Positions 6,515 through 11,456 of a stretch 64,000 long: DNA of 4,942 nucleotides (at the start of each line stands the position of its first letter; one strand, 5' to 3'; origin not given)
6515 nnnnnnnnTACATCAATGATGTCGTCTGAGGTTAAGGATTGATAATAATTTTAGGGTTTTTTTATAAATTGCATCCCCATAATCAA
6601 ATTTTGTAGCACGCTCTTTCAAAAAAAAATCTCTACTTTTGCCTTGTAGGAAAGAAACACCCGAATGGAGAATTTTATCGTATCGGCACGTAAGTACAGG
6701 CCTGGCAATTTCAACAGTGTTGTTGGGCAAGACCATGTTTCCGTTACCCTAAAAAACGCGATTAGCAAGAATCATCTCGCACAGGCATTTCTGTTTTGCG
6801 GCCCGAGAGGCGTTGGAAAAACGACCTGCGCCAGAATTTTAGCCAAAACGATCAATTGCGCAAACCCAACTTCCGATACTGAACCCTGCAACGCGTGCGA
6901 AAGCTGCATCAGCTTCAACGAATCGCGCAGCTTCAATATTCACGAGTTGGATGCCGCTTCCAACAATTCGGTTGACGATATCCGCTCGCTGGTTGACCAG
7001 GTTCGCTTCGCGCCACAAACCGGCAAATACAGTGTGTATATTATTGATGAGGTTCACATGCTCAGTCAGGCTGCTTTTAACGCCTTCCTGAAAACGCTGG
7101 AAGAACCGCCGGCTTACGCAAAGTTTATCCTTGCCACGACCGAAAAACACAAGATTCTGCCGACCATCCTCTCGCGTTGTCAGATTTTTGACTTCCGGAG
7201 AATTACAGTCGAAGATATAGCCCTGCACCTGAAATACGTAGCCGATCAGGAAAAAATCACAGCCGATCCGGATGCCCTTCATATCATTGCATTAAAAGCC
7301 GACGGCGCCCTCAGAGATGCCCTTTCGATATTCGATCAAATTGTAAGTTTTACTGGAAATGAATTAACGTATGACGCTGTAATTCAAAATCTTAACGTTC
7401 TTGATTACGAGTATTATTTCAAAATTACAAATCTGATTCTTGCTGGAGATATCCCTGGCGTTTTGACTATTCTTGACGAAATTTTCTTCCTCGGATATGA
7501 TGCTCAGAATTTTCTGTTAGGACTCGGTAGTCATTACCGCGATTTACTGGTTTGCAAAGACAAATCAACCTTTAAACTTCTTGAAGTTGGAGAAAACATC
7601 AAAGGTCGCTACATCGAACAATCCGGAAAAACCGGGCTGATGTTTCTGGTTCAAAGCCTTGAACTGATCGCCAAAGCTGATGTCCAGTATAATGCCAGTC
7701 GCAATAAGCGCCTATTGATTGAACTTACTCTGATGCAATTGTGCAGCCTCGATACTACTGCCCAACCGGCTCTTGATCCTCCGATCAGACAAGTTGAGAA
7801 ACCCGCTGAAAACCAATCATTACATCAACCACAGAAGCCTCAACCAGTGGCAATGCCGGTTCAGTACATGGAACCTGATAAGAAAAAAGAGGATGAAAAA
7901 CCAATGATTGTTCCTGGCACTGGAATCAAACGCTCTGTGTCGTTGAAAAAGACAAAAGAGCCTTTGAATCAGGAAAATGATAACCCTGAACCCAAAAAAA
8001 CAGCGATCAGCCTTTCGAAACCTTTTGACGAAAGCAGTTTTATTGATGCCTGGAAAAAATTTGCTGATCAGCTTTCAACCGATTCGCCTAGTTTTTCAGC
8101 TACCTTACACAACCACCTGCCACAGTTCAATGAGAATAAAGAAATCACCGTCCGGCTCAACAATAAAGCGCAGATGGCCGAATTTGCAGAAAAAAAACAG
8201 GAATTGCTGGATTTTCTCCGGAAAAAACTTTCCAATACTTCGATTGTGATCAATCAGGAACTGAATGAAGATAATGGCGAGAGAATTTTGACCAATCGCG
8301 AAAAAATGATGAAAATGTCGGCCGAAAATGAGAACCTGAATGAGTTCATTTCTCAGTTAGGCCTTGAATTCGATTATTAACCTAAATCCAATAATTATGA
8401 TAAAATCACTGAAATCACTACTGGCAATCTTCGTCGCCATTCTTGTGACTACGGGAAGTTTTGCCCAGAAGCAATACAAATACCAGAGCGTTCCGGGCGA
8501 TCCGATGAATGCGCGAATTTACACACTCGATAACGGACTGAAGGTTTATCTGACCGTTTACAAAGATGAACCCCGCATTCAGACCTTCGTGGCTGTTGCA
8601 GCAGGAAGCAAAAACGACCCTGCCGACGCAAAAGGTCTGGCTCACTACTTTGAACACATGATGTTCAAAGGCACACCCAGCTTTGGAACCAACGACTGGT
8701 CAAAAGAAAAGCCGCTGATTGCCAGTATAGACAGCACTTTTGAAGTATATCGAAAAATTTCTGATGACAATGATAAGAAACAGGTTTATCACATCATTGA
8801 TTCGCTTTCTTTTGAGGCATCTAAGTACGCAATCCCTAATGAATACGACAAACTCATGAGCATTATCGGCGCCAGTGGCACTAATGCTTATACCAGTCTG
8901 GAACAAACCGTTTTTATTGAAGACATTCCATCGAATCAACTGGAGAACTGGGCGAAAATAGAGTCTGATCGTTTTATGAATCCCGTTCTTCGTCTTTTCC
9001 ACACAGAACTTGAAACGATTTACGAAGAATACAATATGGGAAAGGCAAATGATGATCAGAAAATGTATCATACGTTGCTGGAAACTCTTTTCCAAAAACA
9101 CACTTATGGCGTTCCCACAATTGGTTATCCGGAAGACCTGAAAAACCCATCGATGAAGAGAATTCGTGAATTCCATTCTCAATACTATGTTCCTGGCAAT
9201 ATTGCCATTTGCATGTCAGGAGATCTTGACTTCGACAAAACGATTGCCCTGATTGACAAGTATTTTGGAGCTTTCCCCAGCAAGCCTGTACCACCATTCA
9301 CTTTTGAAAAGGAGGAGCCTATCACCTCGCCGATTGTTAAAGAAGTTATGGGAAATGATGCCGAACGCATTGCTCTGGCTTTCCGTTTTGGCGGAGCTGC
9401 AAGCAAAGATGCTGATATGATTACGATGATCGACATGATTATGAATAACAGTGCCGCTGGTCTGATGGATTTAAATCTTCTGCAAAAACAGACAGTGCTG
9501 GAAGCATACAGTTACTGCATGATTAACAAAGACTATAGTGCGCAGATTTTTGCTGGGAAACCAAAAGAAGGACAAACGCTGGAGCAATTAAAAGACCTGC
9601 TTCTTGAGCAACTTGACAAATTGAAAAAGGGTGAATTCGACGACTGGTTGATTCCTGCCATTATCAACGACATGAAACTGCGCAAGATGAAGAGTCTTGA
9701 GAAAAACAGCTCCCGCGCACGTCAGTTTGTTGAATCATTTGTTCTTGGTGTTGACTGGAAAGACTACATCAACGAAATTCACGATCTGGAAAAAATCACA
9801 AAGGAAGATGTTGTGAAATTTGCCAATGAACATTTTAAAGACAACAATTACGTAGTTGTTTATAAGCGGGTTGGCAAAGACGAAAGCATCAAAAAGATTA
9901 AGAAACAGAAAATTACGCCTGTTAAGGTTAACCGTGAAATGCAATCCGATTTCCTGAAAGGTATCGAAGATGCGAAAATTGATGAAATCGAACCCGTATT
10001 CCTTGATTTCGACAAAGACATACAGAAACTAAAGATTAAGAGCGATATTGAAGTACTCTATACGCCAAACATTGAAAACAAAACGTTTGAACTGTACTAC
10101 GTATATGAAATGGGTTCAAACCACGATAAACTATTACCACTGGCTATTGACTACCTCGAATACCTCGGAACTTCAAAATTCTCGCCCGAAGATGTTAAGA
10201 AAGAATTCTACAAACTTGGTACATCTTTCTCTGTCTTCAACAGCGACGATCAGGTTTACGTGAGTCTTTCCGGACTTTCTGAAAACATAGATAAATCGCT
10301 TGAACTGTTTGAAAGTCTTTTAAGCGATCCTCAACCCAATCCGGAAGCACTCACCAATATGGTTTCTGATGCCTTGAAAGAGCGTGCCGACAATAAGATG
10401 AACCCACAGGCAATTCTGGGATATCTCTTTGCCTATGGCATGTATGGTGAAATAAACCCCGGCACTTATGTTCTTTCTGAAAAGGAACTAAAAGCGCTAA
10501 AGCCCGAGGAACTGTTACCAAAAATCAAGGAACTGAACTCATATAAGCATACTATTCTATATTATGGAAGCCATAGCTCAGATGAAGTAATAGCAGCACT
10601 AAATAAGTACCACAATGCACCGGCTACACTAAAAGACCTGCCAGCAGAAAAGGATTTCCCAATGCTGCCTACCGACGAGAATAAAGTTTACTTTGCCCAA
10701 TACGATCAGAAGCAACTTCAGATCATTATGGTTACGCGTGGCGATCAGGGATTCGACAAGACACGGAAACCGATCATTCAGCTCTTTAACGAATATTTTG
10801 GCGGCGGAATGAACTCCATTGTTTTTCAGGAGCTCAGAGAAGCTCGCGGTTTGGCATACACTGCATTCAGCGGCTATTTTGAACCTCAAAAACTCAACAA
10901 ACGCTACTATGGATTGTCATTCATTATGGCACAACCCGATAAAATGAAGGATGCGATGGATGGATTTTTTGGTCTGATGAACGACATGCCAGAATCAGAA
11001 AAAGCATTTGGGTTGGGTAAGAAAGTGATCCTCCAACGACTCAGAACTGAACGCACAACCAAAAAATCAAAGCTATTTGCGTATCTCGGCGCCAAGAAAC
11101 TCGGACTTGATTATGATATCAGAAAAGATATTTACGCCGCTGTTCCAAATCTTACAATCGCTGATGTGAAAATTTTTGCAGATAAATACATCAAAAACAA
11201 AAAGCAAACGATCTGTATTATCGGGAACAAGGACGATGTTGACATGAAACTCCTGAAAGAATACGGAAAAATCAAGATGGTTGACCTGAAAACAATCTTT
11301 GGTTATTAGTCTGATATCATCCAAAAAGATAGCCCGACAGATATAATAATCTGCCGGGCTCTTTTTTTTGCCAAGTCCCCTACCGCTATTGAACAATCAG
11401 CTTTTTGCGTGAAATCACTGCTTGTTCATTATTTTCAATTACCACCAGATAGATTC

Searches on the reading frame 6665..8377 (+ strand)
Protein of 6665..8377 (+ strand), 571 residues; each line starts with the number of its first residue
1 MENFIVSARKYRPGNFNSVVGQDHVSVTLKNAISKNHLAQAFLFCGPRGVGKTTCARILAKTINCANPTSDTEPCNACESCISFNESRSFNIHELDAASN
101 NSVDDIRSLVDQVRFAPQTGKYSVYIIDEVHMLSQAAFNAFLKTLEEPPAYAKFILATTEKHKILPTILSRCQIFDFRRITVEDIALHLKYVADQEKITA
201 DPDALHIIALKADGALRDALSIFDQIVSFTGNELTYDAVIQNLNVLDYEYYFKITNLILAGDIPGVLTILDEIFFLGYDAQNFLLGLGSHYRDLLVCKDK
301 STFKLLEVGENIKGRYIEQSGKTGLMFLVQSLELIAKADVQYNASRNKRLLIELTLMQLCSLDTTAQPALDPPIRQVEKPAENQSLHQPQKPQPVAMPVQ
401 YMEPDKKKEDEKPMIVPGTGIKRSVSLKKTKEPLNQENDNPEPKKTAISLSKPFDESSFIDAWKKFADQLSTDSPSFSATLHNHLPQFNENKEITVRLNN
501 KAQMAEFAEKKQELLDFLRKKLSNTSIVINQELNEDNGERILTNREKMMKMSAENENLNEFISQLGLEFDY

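Call 53: search_protein_families(library=ncbifam, proteins=[window:6665-8377:+], max_evalue=1e-10)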
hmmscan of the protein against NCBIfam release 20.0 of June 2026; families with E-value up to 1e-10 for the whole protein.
window:6665-8377:+ (571 aa): 67 families (the best 25 are shown)
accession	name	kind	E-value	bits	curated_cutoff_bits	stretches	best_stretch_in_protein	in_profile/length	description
NF011531.0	PRK14971.1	equivalog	9.4e-228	758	685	2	1-392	1-393/614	DNA polymerase III subunit gamma/tau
NF004046.1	PRK05563.1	equivalog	1.1e-142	476.9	400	1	9-537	7-530/567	DNA polymerase III subunit gamma/tau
NF011526.0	PRK14965.1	equivalog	8.6e-130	434.3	670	1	3-527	2-517/578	DNA polymerase III subunits gamma and tau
TIGR02397.1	dnaX_nterm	equivalog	5.3e-129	430.5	250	1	6-360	3-355/355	DNA polymerase III subunit gamma/tau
NF011512.0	PRK14950.1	equivalog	2.2e-125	420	593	1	9-550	8-559/585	DNA polymerase III subunits gamma and tau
NF011510.0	PRK14948.1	equivalog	1.5e-116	390.7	593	1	9-552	10-535/640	DNA polymerase III subunit gamma/tau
NF011515.0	PRK14954.1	equivalog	2.8e-112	376.4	1117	1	4-476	3-483/620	DNA polymerase III subunits gamma and tau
NF004962.0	PRK06305.1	equivalog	4.3e-112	375.6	559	1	1-467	1-453/465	DNA polymerase III subunits gamma and tau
NF006585.0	PRK09111.1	equivalog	4.7e-109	365.7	604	1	3-550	26-560/616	DNA polymerase III subunit gamma/tau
NF011516.0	PRK14955.1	equivalog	6.2e-108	361.1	560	1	4-373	3-384/397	DNA polymerase III subunits gamma and tau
NF005173.0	PRK06647.1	equivalog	1.8e-105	353.9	623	1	6-539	5-544/568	DNA polymerase III subunits gamma and tau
NF005942.0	PRK07994.1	equivalog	1.2e-102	345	613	1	4-284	3-282/655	DNA polymerase III subunit gamma/tau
NF011514.0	PRK14953.1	equivalog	1.9e-101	340.4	536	1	4-362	3-354/488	DNA polymerase III subunits gamma and tau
NF004549.0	PRK05896.1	equivalog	2.2e-100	337.2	578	1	8-562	7-474/642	DNA polymerase III subunits gamma and tau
NF011523.0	PRK14962.1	equivalog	1.7e-98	330.4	576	1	9-544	6-461/474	DNA polymerase III subunits gamma and tau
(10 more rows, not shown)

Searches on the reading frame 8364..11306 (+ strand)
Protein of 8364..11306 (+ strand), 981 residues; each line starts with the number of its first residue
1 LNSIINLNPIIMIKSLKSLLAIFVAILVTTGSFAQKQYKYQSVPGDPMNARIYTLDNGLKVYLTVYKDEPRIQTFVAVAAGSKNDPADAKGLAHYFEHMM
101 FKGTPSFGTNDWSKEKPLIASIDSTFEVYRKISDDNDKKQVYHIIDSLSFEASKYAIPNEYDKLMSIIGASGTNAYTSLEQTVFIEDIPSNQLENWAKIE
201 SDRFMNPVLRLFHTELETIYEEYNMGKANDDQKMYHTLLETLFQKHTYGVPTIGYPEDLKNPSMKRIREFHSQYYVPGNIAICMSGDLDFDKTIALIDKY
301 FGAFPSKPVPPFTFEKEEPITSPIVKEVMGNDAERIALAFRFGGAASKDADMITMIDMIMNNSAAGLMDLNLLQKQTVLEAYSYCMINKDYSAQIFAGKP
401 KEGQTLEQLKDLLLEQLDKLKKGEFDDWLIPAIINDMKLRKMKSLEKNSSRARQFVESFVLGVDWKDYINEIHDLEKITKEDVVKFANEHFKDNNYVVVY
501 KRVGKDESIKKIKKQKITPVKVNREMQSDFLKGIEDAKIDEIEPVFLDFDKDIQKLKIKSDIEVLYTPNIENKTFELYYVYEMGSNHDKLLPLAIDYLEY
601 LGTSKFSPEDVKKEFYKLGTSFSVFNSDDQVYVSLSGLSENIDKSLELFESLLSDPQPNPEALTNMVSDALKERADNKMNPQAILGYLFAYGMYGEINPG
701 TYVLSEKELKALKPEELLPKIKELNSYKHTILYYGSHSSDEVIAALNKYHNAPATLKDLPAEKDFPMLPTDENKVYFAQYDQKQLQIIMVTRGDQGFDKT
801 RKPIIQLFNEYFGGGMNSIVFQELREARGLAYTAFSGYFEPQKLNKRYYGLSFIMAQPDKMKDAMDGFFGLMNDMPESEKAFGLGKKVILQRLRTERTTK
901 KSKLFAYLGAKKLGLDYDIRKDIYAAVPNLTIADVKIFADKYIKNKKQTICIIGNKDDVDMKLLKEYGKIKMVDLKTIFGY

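Call 53: search_protein_families(library=ncbifam, proteins=[window:8364-11306:+], max_evalue=1e-10)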
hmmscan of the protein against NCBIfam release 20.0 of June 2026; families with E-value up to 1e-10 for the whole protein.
window:8364-11306:+ (981 aa): 4 families
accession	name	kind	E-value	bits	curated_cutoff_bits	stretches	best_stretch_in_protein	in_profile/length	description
NF047422.1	YfmF_fam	equivalog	1.7e-21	76.6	285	0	213-497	125-408/412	EF-P 5-aminopentanol modification-associated protein YfmF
TIGR02110.1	PQQ_syn_pqqF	equivalog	4.8e-14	52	320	0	53-110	3-60/697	pyrroloquinoline quinone biosynthesis protein PqqF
NF011681.0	PRK15101.1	equivalog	6.7e-14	50.8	765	0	17-108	11-102/961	pitrilysin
NF047421.1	YfmH_fam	equivalog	9.9e-14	51.3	250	1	121-499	42-419/425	EF-P 5-aminopentanol modification-associated protein YfmH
